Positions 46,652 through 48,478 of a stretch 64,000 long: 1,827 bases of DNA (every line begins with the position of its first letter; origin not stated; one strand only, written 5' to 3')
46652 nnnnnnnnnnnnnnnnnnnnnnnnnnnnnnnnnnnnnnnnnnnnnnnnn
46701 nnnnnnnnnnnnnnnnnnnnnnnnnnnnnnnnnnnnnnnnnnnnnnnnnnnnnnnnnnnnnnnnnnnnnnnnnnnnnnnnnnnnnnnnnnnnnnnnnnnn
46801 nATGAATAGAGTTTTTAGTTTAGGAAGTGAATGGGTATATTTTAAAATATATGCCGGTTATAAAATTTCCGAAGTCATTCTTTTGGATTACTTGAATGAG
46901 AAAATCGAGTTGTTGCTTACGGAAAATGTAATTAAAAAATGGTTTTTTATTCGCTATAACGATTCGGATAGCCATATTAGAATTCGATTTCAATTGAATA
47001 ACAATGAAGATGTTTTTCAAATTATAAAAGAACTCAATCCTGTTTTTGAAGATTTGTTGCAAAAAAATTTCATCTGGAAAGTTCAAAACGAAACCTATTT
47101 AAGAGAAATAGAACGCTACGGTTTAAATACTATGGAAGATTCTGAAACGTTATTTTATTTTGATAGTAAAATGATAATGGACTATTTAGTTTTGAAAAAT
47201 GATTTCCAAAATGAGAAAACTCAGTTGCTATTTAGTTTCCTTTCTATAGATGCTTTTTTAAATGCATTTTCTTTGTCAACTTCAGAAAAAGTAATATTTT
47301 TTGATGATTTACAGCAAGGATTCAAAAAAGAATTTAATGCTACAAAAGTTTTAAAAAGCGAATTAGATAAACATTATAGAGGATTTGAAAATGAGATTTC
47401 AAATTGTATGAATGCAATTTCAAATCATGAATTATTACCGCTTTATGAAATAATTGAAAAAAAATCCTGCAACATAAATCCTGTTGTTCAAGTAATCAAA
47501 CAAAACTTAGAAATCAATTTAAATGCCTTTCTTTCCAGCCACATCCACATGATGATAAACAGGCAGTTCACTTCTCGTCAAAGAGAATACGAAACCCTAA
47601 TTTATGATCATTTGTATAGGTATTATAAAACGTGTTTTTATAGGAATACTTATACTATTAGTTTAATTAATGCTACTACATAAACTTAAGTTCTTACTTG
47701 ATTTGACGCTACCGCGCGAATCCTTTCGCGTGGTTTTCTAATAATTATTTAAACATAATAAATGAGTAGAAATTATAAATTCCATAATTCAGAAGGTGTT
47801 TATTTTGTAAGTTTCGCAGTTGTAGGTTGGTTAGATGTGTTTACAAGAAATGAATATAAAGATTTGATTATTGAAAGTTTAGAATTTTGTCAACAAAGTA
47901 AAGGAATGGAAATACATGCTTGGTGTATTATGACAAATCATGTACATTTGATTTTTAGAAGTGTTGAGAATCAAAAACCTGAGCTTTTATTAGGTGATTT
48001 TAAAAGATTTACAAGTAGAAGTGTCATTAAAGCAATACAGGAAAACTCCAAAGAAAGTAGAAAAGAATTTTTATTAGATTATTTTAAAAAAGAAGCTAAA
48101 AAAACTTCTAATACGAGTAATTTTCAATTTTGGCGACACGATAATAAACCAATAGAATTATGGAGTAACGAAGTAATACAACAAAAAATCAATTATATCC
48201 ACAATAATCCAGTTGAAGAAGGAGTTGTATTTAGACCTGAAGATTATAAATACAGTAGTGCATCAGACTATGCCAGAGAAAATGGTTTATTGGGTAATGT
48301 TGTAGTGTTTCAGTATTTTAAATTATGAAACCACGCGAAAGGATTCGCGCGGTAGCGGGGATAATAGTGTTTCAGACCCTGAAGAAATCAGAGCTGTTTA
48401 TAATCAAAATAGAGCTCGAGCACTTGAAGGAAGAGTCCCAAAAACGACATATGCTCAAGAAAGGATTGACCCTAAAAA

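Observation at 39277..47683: Split-LanB RiPP cluster with GG-leader precursor and twin S8 lipoprotein peptidases but no LanC and no exporter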

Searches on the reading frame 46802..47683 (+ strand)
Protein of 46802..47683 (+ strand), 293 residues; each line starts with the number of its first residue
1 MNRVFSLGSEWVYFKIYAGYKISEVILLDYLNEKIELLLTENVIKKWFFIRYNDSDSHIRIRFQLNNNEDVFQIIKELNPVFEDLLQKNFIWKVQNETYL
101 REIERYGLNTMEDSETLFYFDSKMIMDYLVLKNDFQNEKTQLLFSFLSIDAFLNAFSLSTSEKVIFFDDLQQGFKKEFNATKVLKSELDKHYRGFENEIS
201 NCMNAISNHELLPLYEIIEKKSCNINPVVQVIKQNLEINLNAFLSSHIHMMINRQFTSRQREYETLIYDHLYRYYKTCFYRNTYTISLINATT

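Call 3: search_protein_families(library=pfam, proteins=[window:46802-47683:+], max_evalue=0.01)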
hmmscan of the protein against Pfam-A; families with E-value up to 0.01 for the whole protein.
window:46802-47683:+ (293 aa): 1 family
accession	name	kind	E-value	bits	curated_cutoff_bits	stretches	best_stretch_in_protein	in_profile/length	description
PF14028.11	Lant_dehydr_C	-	1.9e-62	212.1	24.4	1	11-275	1-255/255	Lantibiotic biosynthesis dehydratase C-term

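Call 4: search_protein_families(library=ncbifam, proteins=[window:46802-47683:+], max_evalue=0.01)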
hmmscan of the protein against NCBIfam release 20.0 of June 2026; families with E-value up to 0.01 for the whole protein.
window:46802-47683:+ (293 aa): 1 family
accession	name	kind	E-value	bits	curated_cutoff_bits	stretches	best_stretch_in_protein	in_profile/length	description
TIGR03891.1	thiopep_ocin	subfamily_domain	1.5e-60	205.3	48.45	1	11-275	1-263/263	thiopeptide-type bacteriocin biosynthesis protein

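Call 25: search_solved_structures(query=window:46802-47683:+, max_evalue=0.01, show_alignments=3)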
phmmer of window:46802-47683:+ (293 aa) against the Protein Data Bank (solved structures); distinct sequences matched with E-value up to 0.01: 2.
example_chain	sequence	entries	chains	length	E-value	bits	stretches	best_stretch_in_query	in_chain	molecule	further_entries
9g04_A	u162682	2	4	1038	3.4e-16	62.9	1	7-265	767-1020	Thiopeptide-type bacteriocin biosynthesis domain containing protein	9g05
5ehk_A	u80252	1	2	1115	0.00013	24.9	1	8-131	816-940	Lantibiotic dehydratase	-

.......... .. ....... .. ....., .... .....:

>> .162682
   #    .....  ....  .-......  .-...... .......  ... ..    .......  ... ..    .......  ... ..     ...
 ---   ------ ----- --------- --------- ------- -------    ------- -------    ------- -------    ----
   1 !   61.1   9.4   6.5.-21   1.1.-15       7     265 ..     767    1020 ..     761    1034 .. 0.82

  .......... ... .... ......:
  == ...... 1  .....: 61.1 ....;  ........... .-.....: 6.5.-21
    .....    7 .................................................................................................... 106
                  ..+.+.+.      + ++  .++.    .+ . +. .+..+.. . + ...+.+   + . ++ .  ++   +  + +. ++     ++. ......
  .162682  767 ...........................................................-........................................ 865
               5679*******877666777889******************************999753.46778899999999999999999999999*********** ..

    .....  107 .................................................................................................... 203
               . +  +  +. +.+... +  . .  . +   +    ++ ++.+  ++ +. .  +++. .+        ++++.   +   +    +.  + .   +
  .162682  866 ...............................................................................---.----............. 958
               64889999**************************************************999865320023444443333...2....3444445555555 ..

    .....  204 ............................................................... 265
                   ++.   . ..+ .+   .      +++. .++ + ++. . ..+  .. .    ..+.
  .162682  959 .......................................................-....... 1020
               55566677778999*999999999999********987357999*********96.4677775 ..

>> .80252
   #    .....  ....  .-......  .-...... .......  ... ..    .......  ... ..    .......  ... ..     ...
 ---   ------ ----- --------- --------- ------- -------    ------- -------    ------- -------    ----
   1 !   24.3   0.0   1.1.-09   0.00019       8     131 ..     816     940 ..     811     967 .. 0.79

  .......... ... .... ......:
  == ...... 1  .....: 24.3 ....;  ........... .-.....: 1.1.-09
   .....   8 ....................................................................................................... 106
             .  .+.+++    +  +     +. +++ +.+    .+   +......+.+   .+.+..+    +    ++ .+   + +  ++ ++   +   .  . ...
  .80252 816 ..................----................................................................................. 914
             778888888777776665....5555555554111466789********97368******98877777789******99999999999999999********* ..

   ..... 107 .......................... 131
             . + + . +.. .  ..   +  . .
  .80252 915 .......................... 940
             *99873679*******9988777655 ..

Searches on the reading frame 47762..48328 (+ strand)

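Call 3: search_protein_families(library=pfam, proteins=[window:47762-48328:+], max_evalue=0.01)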
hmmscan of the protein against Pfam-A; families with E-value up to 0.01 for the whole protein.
window:47762-48328:+ (188 aa): 1 family
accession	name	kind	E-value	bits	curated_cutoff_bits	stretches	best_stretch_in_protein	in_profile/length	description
PF01797.21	Y1_Tnp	-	5.3e-09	36.7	23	1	27-103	20-95/121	Transposase IS200 like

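Call 4: search_protein_families(library=ncbifam, proteins=[window:47762-48328:+], max_evalue=0.01)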
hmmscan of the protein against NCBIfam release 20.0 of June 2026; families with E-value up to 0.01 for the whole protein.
window:47762-48328:+ (188 aa): 2 families
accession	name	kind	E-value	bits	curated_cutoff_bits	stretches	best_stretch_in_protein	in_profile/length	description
NF047646.1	REP_Tyr_transpos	equivalog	3.3e-26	91.9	80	1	6-165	4-146/146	REP-associated tyrosine transposase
NF033573.1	transpos_IS200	equivalog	3.1e-06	27.4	55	1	31-99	29-97/126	IS200/IS605 family transposase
